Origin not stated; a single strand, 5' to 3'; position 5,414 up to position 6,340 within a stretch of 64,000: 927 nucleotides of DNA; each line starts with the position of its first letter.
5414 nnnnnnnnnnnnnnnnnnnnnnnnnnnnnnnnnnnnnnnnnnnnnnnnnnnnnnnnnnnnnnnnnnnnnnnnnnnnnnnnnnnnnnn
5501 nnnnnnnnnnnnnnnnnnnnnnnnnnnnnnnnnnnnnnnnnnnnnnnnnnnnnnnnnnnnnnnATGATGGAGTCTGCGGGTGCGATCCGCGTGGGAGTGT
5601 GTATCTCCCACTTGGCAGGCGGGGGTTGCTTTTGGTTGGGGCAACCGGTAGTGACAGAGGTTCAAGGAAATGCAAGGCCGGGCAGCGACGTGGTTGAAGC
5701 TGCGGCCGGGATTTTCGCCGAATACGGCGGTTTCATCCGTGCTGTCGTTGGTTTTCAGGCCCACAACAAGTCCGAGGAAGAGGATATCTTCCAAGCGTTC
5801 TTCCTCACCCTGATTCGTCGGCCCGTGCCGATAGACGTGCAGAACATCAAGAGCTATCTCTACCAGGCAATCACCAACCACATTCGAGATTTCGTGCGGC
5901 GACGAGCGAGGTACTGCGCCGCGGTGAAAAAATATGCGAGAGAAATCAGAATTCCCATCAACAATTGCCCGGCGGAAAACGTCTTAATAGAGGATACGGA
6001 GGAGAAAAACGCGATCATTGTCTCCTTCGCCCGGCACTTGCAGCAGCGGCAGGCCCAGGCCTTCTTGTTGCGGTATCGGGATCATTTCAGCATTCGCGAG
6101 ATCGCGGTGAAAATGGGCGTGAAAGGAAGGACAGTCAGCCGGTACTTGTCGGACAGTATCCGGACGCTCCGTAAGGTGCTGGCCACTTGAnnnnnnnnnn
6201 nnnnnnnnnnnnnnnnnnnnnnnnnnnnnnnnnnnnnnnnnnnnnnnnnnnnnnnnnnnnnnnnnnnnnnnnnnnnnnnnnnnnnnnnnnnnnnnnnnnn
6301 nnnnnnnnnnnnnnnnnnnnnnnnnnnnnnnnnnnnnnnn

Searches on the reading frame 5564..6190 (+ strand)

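Call 80: search_protein_families(library=pfam, proteins=[window:5564-6190:+], max_evalue=0.00001)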
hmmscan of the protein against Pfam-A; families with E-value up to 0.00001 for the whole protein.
window:5564-6190:+ (208 aa): 3 families
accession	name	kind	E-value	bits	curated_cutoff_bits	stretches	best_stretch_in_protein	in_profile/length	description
PF08281.18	Sigma70_r4_2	-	1.8e-10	40.7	25.7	1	157-198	9-50/54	Sigma-70, region 4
PF04542.20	Sigma70_r2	-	8.6e-07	29.1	24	1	51-116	2-70/71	Sigma-70 region 2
PF04545.22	Sigma70_r4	-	5.3e-06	26.3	24.1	1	158-204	4-50/50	Sigma-70, region 4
